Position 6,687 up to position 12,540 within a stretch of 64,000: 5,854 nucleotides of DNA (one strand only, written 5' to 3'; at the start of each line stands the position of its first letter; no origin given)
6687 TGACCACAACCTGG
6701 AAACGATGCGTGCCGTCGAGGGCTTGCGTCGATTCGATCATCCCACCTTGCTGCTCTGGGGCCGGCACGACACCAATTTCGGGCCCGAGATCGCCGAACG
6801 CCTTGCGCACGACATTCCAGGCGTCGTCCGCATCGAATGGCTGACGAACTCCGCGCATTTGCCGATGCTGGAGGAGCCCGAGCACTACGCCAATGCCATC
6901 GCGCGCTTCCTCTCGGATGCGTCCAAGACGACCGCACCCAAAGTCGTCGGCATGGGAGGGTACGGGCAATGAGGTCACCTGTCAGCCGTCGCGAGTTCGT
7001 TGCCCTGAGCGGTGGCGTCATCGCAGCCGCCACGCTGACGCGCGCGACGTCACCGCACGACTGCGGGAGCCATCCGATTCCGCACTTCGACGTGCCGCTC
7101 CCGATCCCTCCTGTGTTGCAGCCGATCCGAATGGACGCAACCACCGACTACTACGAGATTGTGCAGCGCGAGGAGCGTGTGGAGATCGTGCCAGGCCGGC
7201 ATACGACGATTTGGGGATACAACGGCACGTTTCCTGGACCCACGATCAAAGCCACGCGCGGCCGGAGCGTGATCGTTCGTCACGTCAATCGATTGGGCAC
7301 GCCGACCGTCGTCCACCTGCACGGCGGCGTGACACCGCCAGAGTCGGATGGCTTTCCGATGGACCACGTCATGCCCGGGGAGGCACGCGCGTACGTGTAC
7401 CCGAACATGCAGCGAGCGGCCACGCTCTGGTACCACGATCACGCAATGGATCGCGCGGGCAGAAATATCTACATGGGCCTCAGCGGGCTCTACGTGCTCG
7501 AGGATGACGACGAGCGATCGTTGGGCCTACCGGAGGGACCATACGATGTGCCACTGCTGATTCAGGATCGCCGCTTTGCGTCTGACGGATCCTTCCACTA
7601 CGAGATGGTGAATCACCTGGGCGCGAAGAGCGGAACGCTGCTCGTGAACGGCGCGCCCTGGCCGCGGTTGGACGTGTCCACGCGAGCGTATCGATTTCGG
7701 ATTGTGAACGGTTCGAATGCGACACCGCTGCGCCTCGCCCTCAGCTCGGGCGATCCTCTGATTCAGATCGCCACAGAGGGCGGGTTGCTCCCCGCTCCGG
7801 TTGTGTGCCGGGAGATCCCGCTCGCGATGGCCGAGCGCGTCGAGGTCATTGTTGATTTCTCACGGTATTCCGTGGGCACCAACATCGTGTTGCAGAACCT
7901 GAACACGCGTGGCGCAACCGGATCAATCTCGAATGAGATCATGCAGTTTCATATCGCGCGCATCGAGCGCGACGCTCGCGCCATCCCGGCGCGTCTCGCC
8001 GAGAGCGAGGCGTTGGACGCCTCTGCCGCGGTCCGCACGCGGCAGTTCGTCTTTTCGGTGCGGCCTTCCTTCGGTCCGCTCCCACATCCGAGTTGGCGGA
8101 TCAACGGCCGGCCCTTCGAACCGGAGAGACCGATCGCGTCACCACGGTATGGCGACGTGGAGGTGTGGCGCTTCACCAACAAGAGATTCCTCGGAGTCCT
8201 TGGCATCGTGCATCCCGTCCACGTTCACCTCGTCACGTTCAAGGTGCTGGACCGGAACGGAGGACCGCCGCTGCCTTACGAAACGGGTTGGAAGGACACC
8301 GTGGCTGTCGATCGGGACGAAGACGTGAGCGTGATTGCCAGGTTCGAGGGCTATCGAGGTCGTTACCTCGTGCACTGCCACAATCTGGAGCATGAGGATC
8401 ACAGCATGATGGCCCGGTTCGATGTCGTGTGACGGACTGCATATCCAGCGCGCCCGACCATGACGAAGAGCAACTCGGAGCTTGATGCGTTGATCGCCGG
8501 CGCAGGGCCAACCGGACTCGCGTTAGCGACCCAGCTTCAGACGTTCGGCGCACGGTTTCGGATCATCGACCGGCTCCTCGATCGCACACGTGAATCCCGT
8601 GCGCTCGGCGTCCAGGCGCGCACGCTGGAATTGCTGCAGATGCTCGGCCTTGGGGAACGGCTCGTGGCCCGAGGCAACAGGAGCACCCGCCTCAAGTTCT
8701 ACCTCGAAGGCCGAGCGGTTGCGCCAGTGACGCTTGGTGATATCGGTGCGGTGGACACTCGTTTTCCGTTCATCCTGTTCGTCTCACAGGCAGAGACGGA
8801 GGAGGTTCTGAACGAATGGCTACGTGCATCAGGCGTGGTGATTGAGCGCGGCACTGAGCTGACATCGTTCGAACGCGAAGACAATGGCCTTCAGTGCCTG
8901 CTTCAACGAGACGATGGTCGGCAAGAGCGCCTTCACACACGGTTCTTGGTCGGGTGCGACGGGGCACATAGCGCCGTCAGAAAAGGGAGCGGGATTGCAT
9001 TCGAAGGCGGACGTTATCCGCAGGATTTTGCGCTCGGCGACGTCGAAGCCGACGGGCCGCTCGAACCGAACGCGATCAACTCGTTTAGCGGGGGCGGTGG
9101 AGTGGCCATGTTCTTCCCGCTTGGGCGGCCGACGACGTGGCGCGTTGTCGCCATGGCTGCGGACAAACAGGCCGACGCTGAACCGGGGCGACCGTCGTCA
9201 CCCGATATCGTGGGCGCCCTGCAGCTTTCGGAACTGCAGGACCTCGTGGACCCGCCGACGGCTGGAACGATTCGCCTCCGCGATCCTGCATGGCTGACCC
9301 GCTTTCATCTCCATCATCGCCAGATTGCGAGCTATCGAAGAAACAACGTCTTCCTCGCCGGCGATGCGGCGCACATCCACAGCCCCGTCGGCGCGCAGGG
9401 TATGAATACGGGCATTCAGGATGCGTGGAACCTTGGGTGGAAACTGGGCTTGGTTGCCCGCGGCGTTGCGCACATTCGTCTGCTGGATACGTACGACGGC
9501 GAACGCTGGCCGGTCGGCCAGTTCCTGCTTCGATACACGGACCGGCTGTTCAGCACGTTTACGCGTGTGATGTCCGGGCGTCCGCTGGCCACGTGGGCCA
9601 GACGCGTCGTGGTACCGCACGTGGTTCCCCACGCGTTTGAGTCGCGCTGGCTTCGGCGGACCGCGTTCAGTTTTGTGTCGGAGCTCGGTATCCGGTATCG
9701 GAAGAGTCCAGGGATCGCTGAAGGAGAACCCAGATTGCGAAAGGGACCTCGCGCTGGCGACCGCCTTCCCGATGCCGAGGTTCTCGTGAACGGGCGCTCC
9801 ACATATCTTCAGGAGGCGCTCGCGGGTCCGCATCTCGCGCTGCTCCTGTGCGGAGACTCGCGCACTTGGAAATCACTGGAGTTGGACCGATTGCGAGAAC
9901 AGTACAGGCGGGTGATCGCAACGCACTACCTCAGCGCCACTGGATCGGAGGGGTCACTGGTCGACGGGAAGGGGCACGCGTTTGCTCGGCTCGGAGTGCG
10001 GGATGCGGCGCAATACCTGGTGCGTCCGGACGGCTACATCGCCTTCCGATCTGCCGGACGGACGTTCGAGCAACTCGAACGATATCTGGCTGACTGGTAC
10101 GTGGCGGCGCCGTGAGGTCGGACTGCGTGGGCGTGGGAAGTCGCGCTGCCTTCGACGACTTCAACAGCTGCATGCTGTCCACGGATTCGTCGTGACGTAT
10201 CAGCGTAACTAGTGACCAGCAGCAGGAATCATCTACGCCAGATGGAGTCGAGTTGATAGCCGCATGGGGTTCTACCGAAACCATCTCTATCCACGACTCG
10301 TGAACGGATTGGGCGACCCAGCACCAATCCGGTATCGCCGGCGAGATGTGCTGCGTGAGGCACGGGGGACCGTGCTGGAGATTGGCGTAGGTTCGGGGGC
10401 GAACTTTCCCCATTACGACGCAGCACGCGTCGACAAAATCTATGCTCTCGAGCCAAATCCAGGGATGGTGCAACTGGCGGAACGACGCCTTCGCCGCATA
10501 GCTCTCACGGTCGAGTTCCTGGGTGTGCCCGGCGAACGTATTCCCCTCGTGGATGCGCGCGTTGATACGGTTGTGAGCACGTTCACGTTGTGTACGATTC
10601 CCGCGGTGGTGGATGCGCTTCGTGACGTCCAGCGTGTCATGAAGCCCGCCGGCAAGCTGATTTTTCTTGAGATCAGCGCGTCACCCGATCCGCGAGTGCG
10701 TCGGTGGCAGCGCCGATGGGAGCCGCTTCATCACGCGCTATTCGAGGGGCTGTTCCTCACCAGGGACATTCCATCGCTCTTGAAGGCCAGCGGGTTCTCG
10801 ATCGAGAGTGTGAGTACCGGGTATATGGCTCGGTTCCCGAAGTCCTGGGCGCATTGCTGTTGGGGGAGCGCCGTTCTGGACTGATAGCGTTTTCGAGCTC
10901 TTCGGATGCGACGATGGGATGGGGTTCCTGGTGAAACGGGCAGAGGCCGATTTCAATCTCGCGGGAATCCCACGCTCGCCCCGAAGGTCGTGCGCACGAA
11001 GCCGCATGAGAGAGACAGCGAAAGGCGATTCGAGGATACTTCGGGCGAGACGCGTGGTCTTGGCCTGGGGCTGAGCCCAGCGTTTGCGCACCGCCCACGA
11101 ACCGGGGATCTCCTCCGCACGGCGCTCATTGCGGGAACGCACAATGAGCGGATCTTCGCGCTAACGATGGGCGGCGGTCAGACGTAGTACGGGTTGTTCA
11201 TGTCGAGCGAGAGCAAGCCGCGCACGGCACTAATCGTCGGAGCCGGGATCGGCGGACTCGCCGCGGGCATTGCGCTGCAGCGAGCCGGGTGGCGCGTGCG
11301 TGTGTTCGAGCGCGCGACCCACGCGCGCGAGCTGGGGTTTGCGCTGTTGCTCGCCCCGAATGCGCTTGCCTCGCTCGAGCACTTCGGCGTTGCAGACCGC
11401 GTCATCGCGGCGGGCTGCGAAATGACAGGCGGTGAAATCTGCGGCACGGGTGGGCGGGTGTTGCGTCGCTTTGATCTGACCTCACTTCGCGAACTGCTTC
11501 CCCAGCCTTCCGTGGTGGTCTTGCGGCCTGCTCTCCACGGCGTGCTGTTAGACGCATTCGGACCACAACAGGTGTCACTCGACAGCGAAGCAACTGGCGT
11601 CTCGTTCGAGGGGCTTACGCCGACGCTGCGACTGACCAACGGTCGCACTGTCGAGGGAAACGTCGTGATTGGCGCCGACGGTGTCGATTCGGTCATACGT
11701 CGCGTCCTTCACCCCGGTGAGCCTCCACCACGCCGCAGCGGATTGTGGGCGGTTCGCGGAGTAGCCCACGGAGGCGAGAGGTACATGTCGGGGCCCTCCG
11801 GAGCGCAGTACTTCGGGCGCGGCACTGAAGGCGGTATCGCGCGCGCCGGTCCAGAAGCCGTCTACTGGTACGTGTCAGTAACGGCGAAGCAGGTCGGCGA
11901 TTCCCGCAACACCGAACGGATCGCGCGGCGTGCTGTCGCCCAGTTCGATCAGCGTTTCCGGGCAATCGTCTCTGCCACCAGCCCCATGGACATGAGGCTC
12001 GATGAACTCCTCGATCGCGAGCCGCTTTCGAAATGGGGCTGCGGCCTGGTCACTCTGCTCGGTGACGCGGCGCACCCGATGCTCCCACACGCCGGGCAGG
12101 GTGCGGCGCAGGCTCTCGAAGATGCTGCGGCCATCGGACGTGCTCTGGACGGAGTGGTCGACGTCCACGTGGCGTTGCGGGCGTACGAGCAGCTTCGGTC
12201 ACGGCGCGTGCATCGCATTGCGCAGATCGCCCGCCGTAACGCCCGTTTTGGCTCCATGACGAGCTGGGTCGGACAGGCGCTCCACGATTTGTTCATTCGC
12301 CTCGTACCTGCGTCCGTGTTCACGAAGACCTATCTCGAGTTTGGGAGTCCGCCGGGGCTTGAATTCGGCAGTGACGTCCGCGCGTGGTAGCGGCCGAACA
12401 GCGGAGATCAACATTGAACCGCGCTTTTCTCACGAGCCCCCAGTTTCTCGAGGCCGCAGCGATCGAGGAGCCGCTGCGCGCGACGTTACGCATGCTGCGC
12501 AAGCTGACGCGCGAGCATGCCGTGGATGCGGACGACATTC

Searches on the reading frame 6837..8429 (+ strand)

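Call 60: search_protein_families(library=pfam, proteins=[window:6837-8429:+], max_evalue=0.001)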
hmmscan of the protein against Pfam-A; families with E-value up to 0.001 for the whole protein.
window:6837-8429:+ (531 aa): 2 families
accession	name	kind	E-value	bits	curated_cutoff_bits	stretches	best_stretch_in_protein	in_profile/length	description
PF07732.21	Cu-oxidase_3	-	1.1e-24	87.2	21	1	114-224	6-117/119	Multicopper oxidase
PF07731.20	Cu-oxidase_2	-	3.4e-22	79.1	20.4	1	419-530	21-133/137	Multicopper oxidase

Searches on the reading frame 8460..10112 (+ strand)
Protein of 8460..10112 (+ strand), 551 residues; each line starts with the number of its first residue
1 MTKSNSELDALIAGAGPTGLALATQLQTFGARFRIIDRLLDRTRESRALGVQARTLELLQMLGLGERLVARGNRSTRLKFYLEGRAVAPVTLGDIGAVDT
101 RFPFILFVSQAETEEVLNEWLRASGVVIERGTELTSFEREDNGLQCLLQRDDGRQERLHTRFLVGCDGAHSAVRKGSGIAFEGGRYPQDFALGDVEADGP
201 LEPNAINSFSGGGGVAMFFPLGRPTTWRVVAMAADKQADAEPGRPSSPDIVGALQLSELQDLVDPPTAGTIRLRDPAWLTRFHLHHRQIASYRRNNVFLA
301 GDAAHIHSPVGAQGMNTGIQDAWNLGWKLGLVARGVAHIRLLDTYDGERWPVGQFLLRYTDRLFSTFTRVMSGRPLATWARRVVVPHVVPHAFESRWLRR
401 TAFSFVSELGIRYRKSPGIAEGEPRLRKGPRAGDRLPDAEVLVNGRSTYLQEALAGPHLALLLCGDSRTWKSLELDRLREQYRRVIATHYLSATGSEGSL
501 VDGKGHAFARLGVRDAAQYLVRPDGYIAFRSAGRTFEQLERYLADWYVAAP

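Call 60: search_protein_families(library=pfam, proteins=[window:8460-10112:+], max_evalue=0.001)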
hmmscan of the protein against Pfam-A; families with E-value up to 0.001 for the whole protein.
window:8460-10112:+ (551 aa): 4 families
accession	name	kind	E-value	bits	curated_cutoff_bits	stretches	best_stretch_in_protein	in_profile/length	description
PF01494.25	FAD_binding_3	-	6.2e-76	256.3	22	1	8-358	2-347/349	FAD binding domain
PF21274.3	Rng_hyd_C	-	4.6e-09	37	27.5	1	430-547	2-104/107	Aromatic-ring hydroxylase, C-terminal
PF07976.19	Phe_hydrox_dim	-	0.00055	20.3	24.9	0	498-546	142-192/197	Phenol hydroxylase, C-terminal dimerisation domain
PF07992.20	Pyr_redox_2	-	0.00056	19.9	26.1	0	9-39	144-174/291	Pyridine nucleotide-disulphide oxidoreductase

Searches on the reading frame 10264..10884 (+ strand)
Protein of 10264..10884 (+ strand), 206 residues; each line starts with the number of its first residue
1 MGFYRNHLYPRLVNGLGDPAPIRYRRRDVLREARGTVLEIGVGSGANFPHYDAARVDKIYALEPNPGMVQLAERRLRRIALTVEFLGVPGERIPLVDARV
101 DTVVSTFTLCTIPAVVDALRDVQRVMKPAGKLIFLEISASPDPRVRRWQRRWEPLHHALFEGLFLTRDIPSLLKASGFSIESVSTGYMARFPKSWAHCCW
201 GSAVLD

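Call 14: search_protein_families(library=pfam, proteins=[window:10264-10881:+], max_evalue=0.01)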
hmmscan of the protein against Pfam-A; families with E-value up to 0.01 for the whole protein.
window:10264-10881:+ (206 aa): 6 families
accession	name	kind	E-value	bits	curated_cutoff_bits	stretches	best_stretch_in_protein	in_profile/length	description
PF08241.18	Methyltransf_11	-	1.5e-16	61.2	21.2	1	38-134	1-95/95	Methyltransferase domain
PF13649.12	Methyltransf_25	-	1.2e-12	48.7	27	1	37-130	1-97/97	Methyltransferase domain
PF13489.12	Methyltransf_23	-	8.1e-12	45.6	27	1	31-182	20-163/164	Methyltransferase domain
PF01209.24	Ubie_methyltran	-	9.7e-10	38.6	20.1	1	55-140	71-157/233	ubiE/COQ5 methyltransferase family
PF08242.18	Methyltransf_12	-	8.7e-09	36.4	30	1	38-132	1-98/98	Methyltransferase domain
PF13847.12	Methyltransf_31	-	9.1e-08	32.3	27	1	36-138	6-113/145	Methyltransferase domain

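Call 38: find_encoding_contigs(protein=window:10264-10884:+, flank=10000, max_places=10)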
Protein window:10264-10884:+ (206 aa): no gene with exactly this product is on record in the collection.

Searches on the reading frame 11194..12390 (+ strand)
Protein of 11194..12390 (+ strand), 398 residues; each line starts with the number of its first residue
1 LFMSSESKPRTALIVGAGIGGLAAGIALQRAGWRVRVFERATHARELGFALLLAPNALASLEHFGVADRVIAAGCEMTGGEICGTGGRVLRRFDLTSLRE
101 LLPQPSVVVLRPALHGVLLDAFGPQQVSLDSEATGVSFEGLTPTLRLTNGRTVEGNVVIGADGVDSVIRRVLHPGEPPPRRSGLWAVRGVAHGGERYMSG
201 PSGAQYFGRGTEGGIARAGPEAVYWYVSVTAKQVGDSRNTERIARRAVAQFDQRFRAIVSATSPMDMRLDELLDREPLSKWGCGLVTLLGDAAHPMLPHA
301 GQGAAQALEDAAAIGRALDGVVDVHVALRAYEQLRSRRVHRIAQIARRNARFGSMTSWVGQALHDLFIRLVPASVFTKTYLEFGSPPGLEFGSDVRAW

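Call 14: search_protein_families(library=pfam, proteins=[window:11194-12387:+], max_evalue=0.01)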
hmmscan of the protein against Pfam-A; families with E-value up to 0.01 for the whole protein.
window:11194-12387:+ (398 aa): 6 families
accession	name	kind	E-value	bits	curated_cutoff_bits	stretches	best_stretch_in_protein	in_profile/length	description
PF01494.25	FAD_binding_3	-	5.3e-26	92.1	22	1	12-344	4-347/349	FAD binding domain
PF13450.12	NAD_binding_8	-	3.4e-06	27.7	21.9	1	14-43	1-30/68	NAD(P)-binding Rossmann-like domain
PF00890.30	FAD_binding_2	-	0.00029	20.6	20.4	1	12-43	2-33/414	FAD binding domain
PF01266.30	DAO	-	0.0016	18.5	27.9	1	13-41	3-31/353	FAD dependent oxidoreductase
PF07992.20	Pyr_redox_2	-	0.0058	16.5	26.1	0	13-43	4-34/291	Pyridine nucleotide-disulphide oxidoreductase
PF13738.12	Pyr_redox_3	-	0.0081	15.9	30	0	13-44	1-33/305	Pyridine nucleotide-disulphide oxidoreductase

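Call 19: find_encoding_contigs(protein=window:11194-12390:+, flank=10000, max_places=10)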
Protein window:11194-12390:+ (398 aa): no gene with exactly this product is on record in the collection.
